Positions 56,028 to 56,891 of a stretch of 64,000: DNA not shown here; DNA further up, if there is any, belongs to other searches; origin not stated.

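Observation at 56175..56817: AT-rich islet with a single orphan gene encoding a poly-acidic-N-terminus protein; candidate horizontally acquired toxin/defence/nuclease-like factor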

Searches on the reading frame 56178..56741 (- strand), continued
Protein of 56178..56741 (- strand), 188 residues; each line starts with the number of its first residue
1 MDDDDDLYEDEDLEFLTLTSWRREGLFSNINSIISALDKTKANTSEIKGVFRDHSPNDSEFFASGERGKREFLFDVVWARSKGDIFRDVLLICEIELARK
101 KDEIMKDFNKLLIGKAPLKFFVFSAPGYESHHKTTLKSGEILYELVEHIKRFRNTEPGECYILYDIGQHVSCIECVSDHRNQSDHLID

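Call 45: find_encoding_contigs(protein=P0006, flank=8000, max_places=3)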
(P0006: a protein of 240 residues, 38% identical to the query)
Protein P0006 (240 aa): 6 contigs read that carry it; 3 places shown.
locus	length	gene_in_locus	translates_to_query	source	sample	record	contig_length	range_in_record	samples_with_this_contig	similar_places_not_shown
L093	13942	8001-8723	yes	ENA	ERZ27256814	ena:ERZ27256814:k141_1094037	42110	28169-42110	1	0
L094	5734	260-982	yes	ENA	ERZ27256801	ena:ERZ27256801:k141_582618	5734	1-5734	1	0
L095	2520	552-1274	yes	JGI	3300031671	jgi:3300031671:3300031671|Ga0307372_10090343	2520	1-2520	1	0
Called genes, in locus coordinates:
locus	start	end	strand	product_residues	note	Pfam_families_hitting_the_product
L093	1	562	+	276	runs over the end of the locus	PF00135:COesterase (weak), PF20434:BD-FAE, PF07859:Abhydrolase_3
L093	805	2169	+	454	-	PF01523:PmbA_TldD_1st, PF19290:PmbA_TldD_2nd, PF19289:PmbA_TldD_3rd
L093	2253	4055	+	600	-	PF00664:ABC_membrane, PF00005:ABC_tran, PF02463:SMC_N (faint)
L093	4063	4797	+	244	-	PF04028:DUF374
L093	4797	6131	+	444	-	PF04413:Glycos_transf_N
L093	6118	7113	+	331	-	PF02606:LpxK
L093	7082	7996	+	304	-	PF03279:Lip_A_acyltrans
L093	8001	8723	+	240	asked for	-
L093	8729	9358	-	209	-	PF04055:Radical_SAM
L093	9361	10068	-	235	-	PF06508:QueC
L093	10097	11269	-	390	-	PF02515:CoA_transf_3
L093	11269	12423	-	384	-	PF02771:Acyl-CoA_dh_N, PF02770:Acyl-CoA_dh_M, PF00441:Acyl-CoA_dh_1, PF08028:Acyl-CoA_dh_2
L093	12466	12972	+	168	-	PF19315:MC_hydratase, PF01575:MaoC_dehydratas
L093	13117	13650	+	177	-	PF13669:Glyoxalase_4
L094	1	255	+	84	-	?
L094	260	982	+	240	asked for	-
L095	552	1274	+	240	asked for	-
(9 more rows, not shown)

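Call 46: find_encoding_contigs(protein=P0011, flank=8000, max_places=3)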
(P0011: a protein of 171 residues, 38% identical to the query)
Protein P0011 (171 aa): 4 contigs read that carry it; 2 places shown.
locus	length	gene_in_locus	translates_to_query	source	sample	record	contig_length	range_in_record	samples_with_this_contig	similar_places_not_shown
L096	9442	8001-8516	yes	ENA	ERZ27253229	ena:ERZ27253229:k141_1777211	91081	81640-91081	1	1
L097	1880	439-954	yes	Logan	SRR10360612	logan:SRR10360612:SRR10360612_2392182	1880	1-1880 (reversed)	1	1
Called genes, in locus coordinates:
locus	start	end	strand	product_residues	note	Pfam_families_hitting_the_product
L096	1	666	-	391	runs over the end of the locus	PF17785:PUA_3, PF10672:Methyltrans_SAM, PF01728:FtsJ (weak), PF03602:Cons_hypoth95, PF05175:MTS (weak), PF09445:Methyltransf_15, PF13649:Methyltransf_25, PF13847:Methyltransf_31, +2 more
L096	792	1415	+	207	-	PF01810:LysE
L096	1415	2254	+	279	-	PF00590:TP_methylase, PF23016:RsmI_C (weak)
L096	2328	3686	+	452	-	PF03721:UDPG_MGDP_dh_N, PF00984:UDPG_MGDP_dh, PF03720:UDPG_MGDP_dh_C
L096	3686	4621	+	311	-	PF01073:3Beta_HSD, PF01370:Epimerase, PF02719:Polysacc_synt_2 (faint), PF04321:RmlD_sub_bind (weak), PF16363:GDP_Man_Dehyd, PF07993:NAD_binding_4 (weak)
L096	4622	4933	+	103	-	PF04977:DivIC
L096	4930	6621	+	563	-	PF03485:Arg_tRNA_synt_N, PF00750:tRNA-synt_1d, PF00133:tRNA-synt_1 (faint), PF01406:tRNA-synt_1e (faint), PF09334:tRNA-synt_1g (faint), PF05746:DALR_1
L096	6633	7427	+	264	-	PF05036:SPOR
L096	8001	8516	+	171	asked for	-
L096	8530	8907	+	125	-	PF01381:HTH_3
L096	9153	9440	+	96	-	?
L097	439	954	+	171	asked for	-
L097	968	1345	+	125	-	PF01381:HTH_3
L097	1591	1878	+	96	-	?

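Call 47: find_encoding_contigs(protein=P0008, flank=8000, max_places=3)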
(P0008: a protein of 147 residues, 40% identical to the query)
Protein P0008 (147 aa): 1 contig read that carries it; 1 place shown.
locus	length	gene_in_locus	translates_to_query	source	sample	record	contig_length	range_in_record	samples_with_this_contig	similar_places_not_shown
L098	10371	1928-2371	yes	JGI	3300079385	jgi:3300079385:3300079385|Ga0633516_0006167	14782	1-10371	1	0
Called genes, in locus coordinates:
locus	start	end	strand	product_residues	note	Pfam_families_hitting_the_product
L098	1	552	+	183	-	?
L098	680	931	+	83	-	PF05015:HigB-like_toxin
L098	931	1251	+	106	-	PF01381:HTH_3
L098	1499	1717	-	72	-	-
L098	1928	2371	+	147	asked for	-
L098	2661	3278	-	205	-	PF00441:Acyl-CoA_dh_1, PF08028:Acyl-CoA_dh_2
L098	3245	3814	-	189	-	PF02771:Acyl-CoA_dh_N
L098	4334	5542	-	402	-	PF02771:Acyl-CoA_dh_N, PF00441:Acyl-CoA_dh_1 (weak), PF08028:Acyl-CoA_dh_2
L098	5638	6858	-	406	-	PF05977:MFS_3, PF07690:MFS_1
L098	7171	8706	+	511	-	PF01928:CYTH, PF05235:CHAD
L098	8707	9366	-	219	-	PF01625:PMSR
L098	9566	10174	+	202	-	PF05494:MlaC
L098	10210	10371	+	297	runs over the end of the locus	PF02423:OCD_Mu_crystall, PF01488:Shikimate_DH (weak), PF03807:F420_oxidored (faint)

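Call 53: search_protein_families(library=phrogs, alignment_id=A1, max_evalue=0.01)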
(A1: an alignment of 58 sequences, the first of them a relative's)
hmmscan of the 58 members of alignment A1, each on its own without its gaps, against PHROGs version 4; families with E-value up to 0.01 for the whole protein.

A. member 1, P0001 (188 aa): 0 families

B. families by the number of members that match (of 58 scanned): 1 family
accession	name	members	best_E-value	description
phrog_38034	-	1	0.0034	-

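Call 54: search_protein_families(library=padloc, alignment_id=A1, max_evalue=0.01)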
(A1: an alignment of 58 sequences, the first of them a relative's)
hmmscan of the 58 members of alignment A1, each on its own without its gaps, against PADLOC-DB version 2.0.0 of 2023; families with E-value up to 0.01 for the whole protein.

A. member 1, P0001 (188 aa): 0 families

B. families by the number of members that match (of 58 scanned): 2 families
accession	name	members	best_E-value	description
PDLC01841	CARF2--CARF_HEPN_CARF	1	0.0012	-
PDLC04411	PDC-M10A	1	0.0051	-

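Call 55: list_cluster_members(proteins=[P0015, P0016, P0017, P0018, P0019, P0021, P0023, P0024, P0025, P0027])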
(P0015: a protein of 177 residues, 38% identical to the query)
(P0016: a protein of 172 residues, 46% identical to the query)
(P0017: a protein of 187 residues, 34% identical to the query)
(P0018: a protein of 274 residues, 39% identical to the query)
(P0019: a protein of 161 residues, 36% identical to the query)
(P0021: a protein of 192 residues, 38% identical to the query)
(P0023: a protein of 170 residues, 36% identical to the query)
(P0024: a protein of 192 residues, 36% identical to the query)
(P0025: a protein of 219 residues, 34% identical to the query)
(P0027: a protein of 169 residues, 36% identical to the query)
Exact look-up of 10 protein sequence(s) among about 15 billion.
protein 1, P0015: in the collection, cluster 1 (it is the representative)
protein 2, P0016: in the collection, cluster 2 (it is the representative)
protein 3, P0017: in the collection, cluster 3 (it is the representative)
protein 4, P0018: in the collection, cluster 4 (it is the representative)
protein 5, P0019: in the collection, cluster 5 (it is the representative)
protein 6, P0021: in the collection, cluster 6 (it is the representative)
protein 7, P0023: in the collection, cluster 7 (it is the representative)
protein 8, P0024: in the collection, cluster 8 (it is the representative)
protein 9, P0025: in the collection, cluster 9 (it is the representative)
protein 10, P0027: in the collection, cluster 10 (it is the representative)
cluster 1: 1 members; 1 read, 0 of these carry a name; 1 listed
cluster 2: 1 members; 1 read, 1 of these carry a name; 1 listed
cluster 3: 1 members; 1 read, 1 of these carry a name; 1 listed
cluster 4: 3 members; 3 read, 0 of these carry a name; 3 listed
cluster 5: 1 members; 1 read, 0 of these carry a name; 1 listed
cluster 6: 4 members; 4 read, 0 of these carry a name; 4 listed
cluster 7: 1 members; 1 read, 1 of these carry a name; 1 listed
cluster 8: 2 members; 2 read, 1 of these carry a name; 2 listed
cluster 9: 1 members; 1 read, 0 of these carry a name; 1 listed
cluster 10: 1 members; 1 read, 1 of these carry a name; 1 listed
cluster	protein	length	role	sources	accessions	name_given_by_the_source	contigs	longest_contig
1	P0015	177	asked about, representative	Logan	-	-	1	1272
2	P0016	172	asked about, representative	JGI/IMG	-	hypothetical protein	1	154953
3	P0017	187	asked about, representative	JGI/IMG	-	hypothetical protein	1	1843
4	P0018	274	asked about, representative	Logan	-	-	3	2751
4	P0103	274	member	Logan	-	-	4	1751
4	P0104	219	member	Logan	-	-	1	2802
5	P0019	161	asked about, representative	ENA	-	-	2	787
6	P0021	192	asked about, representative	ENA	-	-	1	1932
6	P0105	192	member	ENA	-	-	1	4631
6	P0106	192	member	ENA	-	-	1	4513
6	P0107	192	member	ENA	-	-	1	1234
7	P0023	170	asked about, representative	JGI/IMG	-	hypothetical protein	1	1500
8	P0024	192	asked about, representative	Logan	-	-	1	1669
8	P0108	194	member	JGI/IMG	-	hypothetical protein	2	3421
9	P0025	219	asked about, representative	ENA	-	-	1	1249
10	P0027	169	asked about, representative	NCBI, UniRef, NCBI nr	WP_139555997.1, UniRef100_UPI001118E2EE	hypothetical protein [Methylotetracoccus oryzae] | hypothetical protein n=1 Tax=Methylotetracoccus oryzae TaxID=1919059 RepID=UPI001118E2EE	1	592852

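Call 56: find_encoding_contigs(protein=P0016, flank=7000, max_places=2)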
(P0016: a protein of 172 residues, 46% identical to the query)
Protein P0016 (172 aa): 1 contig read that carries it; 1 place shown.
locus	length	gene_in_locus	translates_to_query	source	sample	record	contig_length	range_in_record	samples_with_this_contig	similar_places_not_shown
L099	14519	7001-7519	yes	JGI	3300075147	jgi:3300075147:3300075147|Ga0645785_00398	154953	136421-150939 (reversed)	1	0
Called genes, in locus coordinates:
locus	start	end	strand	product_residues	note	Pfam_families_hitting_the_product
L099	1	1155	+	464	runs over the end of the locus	PF03237:Terminase_6N, PF17289:Terminase_6C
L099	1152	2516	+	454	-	PF06074:Portal_Mu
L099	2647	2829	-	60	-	-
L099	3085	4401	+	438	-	PF10123:Mu-like_Pro_N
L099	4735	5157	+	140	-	-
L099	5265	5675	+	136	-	-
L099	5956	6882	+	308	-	-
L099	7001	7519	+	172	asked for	-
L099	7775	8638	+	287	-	-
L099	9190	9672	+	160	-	-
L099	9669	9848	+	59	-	-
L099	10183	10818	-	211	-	PF01797:Y1_Tnp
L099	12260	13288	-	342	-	PF01116:F_bP_aldolase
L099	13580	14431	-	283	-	PF12833:HTH_18, PF00165:HTH_AraC (weak)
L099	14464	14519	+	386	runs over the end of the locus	PF01408:GFO_IDH_MocA, PF22725:GFO_IDH_MocA_C3, PF02894:GFO_IDH_MocA_C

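Call 57: find_encoding_contigs(protein=P0027, flank=7000, max_places=2)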
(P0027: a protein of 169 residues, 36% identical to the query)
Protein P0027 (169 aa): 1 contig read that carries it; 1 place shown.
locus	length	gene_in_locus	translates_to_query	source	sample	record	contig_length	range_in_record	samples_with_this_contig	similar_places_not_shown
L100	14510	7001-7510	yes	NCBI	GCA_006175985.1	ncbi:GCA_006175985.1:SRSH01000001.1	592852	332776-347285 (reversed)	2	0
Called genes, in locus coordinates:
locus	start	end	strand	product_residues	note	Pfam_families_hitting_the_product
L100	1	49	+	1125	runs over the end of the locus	PF13643:DUF4145 (faint), PF04313:HSDR_N (weak), PF00270:DEAD, PF04851:ResIII, PF18766:SWI2_SNF2, PF00271:Helicase_C (weak), PF08463:EcoEI_R_C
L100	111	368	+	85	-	PF04014:MazE_antitoxin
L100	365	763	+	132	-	PF01850:PIN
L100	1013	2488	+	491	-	PF12161:HsdM_N (faint), PF02384:N6_Mtase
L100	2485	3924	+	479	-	PF01420:Methylase_S (faint)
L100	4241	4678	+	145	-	PF01797:Y1_Tnp (weak)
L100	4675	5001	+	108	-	PF01909:NTP_transf_2, PF18765:Polbeta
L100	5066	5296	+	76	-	PF15731:MqsA_antitoxin (weak)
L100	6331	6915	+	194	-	-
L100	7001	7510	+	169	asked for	-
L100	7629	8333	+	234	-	PF13391:HNH_2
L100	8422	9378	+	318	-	-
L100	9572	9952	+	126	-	-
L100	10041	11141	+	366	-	PF02486:Rep_trans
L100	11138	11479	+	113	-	PF12728:HTH_17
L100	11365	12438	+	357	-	PF24624:Int_N (weak), PF00589:Phage_integrase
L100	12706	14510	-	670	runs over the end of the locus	PF00580:UvrD-helicase, PF01443:Viral_helicase1 (faint), PF13245:AAA_19, PF13604:AAA_30 (faint), PF13361:UvrD_C, PF13538:UvrD_C_2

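Call 72: search_protein_families(library=pfam, proteins=[L100:6331-6912:+, L100:8422-9375:+, L099:5956-6879:+, L099:7775-8635:+, L093:7082-7993:+, L093:8732-9358:-], max_evalue=0.01)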
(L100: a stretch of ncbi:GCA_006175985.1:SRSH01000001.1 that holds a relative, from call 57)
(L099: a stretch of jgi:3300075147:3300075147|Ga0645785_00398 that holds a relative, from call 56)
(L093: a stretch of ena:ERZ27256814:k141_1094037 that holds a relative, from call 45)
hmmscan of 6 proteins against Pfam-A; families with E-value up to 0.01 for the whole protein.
L100:6331-6912:+ (194 aa): 1 family
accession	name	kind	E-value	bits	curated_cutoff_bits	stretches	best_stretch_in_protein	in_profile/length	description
PF09339.16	HTH_IclR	-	0.0092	16.2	22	0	7-29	19-41/52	IclR helix-turn-helix domain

L100:8422-9375:+ (318 aa): 1 family
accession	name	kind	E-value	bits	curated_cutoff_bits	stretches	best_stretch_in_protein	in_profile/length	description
PF13676.11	TIR_2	-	2.5e-05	25.2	28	1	14-128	1-110/122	TIR domain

L099:5956-6879:+ (308 aa): 0 families

L099:7775-8635:+ (287 aa): 0 families

L093:7082-7993:+ (304 aa): 1 family
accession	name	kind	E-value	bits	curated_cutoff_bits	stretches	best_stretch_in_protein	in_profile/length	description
PF03279.18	Lip_A_acyltrans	-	5.9e-59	200.1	22.3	1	31-302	22-293/295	Bacterial lipid A biosynthesis acyltransferase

L093:8732-9358:- (209 aa): 1 family
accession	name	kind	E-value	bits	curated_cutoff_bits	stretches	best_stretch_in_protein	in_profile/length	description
PF04055.27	Radical_SAM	-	1.3e-07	32.4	29.5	1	45-136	10-112/166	Radical SAM superfamily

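Call 77: fold_search(model_id=the predicted structure, library=viral)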
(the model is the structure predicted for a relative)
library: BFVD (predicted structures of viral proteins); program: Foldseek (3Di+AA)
matches with E <= 10: 472; with E <= 0.001: 0
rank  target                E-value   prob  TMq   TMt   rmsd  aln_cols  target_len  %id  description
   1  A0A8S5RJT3            1.9e-02  0.63  0.27  0.27  18.9       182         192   13  DNA repair protein MmcB-like protein [virus sp. ctDJ83]
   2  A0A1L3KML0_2          2.0e-02  0.92  0.36  0.10   6.1       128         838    8  RNA-directed RNA polymerase (Fragment) [Beihai rhabdo-like virus 3]
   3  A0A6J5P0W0            3.3e-02  0.75  0.37  0.29  12.7       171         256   12  HTH_XRE domain containing protein [uncultured Caudovirales phage]
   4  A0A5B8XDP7            3.5e-02  0.92  0.34  0.37   4.5       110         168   13  ERCC4 domain-containing protein EP364R [African swine fever virus]
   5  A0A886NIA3            5.5e-02  0.33  0.26  0.17  18.2       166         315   11  (no name in the UniProt tables at hand)
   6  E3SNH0                8.4e-02  0.23  0.26  0.14  14.7       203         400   10  Uncharacterized protein [Prochlorococcus phage P-SSM7]
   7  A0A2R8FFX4            9.5e-02  0.20  0.26  0.13  13.4       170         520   14  Endonuclease [Brazilian cedratvirus IHUMI]
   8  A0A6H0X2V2            1.1e-01  0.30  0.25  0.28   8.9       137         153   12  (no name in the UniProt tables at hand)
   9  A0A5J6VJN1            1.2e-01  0.63  0.33  0.28   4.4       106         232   16  ERCC4 domain-containing protein EP364R [Megaviridae environmental sample]
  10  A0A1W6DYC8            1.2e-01  0.51  0.29  0.28   6.6       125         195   13  Uncharacterized protein [Aeromonas phage phiA8-29]
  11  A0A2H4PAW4            1.4e-01  0.82  0.40  0.14   5.9       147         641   10  (no name in the UniProt tables at hand)
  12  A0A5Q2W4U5            1.4e-01  0.60  0.27  0.24   4.2        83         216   12  (no name in the UniProt tables at hand)
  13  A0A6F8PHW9            1.5e-01  0.44  0.33  0.09  11.8       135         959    8  (no name in the UniProt tables at hand)
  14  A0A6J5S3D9            1.6e-01  0.33  0.21  0.22   7.1        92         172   12  Uncharacterized protein [uncultured Caudovirales phage]
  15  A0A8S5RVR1            1.7e-01  0.20  0.27  0.10  15.5       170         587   16  Transcriptional regulator OhrR regulator, MarR family, TRANSCRIPTION.93A [Siphoviridae sp. ctHip2]
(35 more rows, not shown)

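Call 78: search_dna_similar(query=window:56178-56741:-, collection=phages, mode=protein, max_evalue=0.01)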
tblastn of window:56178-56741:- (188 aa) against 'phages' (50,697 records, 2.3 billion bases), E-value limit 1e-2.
No match.

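Call 79: search_dna_similar(query=window:56178-56741:-, collection=plasmids, mode=protein, max_evalue=0.01)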
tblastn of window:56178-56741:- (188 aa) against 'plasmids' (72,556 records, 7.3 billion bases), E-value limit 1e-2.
No match.
